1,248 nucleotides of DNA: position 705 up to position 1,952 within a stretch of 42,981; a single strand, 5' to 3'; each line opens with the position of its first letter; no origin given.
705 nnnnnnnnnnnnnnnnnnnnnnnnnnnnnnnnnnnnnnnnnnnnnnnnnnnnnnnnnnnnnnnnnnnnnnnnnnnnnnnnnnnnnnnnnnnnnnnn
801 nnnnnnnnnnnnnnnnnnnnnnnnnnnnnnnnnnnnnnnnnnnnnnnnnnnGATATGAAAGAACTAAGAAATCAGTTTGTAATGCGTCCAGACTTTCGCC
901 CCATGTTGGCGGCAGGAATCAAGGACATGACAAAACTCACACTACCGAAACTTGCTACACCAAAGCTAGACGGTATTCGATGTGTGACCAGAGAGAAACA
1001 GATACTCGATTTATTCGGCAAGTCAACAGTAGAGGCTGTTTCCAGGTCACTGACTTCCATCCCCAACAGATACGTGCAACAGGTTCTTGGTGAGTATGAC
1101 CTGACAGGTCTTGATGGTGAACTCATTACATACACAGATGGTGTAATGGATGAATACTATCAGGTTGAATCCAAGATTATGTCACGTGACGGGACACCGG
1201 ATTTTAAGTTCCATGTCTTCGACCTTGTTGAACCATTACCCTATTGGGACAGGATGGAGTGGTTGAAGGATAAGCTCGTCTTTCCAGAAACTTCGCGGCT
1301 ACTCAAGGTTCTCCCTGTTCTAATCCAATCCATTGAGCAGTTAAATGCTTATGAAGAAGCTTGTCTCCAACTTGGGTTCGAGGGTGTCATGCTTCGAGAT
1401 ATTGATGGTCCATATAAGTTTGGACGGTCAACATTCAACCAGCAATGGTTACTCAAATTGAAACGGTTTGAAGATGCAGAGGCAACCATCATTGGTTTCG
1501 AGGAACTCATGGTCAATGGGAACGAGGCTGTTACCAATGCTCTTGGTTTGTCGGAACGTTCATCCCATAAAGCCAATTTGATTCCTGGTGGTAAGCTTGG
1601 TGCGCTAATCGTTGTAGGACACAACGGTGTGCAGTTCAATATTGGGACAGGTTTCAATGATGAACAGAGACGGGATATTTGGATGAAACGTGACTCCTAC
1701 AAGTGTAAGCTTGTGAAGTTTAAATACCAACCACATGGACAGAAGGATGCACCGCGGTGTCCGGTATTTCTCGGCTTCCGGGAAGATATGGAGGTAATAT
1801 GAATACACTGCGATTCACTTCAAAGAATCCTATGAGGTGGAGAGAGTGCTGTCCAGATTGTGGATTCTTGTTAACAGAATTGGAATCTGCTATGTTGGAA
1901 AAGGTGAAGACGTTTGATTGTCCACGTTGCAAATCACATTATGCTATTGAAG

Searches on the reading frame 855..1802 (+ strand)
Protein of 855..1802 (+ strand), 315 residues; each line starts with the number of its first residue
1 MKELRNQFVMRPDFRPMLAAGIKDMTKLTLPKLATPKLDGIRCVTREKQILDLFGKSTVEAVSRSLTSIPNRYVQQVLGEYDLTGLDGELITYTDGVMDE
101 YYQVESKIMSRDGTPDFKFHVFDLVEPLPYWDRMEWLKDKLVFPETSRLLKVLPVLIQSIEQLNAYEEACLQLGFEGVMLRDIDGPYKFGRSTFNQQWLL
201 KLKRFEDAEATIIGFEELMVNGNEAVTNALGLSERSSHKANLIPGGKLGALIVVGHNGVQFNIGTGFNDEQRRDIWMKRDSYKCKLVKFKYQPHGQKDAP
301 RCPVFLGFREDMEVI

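Call 13: search_protein_families(library=pfam, proteins=[window:855-1802:+], max_evalue=0.001)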
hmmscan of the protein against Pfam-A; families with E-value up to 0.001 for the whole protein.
window:855-1802:+ (315 aa): 2 families
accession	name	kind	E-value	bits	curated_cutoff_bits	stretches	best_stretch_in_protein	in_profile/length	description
PF14743.12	DNA_ligase_OB_2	-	1.5e-14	54.1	28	1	246-309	8-66/66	DNA ligase OB-like domain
PF01068.26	DNA_ligase_A_M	-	1.8e-07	31.5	26.2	1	16-203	1-204/204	ATP dependent DNA ligase domain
